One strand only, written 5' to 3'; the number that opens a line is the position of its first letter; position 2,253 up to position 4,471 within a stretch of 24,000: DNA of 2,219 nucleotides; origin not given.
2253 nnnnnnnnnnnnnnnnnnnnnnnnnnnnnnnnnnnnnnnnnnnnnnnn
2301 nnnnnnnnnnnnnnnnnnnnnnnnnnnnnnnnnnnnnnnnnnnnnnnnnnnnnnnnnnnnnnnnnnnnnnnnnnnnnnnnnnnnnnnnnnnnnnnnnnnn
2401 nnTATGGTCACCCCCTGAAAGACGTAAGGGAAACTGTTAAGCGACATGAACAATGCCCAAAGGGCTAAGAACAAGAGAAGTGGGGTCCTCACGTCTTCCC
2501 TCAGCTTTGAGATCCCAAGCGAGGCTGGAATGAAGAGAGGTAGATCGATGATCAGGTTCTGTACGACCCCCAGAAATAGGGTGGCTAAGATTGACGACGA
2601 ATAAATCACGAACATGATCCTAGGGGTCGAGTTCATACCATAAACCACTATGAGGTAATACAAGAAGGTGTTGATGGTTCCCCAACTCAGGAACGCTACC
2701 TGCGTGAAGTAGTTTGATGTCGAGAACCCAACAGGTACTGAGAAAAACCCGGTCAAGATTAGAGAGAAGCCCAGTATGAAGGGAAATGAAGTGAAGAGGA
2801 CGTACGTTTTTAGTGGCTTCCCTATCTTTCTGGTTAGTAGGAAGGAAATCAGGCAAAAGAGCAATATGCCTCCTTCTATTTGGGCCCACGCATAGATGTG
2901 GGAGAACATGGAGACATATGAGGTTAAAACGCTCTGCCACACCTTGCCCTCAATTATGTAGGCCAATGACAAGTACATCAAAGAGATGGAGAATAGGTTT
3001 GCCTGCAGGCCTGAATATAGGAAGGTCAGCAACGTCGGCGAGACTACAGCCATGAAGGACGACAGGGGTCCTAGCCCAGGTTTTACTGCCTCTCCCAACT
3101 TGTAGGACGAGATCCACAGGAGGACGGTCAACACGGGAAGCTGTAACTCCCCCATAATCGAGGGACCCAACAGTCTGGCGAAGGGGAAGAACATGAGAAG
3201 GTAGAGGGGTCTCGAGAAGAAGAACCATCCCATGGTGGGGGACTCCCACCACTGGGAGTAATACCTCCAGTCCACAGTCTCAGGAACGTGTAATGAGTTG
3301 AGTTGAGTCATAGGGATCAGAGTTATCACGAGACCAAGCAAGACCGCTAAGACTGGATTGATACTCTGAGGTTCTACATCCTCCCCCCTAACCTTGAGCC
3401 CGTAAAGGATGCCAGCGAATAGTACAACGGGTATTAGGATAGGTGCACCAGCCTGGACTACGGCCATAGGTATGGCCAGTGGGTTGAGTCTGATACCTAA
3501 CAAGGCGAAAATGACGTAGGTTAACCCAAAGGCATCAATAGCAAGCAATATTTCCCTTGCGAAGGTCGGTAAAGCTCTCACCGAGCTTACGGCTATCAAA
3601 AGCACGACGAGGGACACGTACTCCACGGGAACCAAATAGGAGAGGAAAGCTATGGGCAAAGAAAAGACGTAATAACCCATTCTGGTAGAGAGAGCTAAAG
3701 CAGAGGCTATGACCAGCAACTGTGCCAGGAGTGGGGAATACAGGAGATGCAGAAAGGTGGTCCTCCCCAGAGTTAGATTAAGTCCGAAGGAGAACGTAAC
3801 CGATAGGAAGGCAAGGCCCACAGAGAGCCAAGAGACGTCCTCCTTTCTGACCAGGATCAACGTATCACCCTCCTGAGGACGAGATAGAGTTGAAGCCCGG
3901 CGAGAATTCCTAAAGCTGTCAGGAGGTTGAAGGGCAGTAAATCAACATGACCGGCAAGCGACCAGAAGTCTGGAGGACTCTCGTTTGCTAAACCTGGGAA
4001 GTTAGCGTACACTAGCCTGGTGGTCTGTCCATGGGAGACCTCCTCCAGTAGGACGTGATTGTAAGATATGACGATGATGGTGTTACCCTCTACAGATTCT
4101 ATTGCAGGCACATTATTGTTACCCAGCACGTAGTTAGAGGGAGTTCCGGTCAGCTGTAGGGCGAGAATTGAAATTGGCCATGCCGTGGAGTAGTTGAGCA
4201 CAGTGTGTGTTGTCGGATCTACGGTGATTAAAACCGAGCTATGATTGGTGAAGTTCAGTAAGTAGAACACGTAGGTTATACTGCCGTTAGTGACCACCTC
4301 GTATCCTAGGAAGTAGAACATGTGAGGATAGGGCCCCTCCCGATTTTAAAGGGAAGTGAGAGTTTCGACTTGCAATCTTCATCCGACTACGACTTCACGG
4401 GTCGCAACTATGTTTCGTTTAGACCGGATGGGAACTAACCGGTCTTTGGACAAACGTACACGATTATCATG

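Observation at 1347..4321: Translationally coupled ParA/MinD + tandem-RHH + polytopic membrane + anchored sequon-rich protein operon, divergent from the archaellum operon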

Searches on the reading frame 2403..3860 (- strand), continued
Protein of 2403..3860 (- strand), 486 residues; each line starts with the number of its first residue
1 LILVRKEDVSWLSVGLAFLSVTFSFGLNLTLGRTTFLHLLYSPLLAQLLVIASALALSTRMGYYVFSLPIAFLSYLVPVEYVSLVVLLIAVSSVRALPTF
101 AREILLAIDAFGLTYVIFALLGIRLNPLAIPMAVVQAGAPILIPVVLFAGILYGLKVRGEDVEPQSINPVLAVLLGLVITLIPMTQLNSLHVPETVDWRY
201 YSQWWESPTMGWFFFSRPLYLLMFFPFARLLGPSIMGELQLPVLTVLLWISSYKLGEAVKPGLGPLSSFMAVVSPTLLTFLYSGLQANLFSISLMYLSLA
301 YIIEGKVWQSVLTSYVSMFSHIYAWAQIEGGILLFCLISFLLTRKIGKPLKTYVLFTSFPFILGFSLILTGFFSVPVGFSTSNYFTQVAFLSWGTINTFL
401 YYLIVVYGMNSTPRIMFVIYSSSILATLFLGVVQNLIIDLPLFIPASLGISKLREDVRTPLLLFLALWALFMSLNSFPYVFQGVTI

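Call 82: list_cluster_members(proteins=[P0018, P0019, P0020, P0021, P0022, P0011, P0024, P0030])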
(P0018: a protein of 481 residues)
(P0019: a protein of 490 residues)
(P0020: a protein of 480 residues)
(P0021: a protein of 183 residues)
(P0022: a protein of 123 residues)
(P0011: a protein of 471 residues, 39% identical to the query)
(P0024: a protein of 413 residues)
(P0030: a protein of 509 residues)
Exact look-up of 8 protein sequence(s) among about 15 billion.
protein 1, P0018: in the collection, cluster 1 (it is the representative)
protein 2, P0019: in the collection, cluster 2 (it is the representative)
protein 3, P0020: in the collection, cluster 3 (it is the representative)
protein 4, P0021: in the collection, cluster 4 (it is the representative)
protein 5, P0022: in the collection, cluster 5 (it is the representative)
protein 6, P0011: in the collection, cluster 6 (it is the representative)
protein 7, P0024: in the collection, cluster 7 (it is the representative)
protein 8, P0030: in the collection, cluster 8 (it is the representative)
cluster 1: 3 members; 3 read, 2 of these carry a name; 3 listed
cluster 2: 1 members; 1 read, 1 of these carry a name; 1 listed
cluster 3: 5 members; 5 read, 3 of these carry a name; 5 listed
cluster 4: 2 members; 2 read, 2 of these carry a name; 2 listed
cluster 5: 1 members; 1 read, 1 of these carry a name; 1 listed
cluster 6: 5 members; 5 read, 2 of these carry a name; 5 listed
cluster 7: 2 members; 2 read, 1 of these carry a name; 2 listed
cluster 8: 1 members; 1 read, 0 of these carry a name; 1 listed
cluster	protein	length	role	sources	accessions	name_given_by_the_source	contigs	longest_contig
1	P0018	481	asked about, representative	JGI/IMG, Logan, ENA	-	hypothetical protein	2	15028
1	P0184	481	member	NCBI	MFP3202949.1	MAG: hypothetical protein RXR43_12200 [Sulfolobus sp.]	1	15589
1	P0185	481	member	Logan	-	-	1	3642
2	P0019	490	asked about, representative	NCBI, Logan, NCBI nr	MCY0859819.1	MAG: hypothetical protein OWQ54_05250 [Sulfolobaceae archaeon] | hypothetical protein [Sulfolobaceae archaeon]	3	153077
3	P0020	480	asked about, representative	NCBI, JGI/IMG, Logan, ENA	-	-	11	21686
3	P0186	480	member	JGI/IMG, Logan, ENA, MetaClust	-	\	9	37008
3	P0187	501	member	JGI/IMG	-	hypothetical protein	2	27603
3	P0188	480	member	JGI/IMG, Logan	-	hypothetical protein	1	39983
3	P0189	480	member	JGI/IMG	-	-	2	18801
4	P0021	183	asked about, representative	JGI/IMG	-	hypothetical protein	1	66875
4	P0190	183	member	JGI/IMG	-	hypothetical protein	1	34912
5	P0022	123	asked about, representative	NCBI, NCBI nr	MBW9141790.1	MAG: hypothetical protein K1T65_08965, partial [Candidatus Aramenus sp.] | hypothetical protein [Candidatus Aramenus sp.]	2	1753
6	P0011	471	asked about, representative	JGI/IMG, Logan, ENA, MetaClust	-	hypothetical protein | \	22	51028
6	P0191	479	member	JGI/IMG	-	hypothetical protein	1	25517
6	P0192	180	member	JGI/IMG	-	-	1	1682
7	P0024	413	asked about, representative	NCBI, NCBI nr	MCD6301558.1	MAG: hypothetical protein J7L82_05755, partial [Staphylothermus sp.] | hypothetical protein [Staphylothermus sp.]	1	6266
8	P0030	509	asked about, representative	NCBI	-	-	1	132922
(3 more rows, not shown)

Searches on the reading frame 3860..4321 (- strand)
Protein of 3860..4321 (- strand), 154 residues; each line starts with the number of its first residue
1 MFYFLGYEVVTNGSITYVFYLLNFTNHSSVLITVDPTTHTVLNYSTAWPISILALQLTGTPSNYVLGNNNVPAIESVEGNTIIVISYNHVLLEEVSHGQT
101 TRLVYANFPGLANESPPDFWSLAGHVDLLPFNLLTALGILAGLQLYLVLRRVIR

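Call 3: search_protein_families(library=pfam, proteins=[window:3860-4321:-], max_evalue=1)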
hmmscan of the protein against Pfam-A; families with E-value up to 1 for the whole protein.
window:3860-4321:- (154 aa): 0 families

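Call 4: search_protein_families(library=ncbifam, proteins=[window:3860-4321:-], max_evalue=1)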
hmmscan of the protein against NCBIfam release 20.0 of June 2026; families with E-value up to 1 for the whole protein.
window:3860-4321:- (154 aa): 0 families

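Call 62: find_homologous_proteins(query=window:3860-4321:-, max_evalue=0.01)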
Query window:3860-4321:- (154 aa): 1 proteins with E <= 0.01 among 112 candidates.
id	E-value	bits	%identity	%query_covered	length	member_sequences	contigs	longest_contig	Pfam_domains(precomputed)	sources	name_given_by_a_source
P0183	2.3e-93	328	99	100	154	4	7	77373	-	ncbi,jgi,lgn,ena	jgi:hypothetical protein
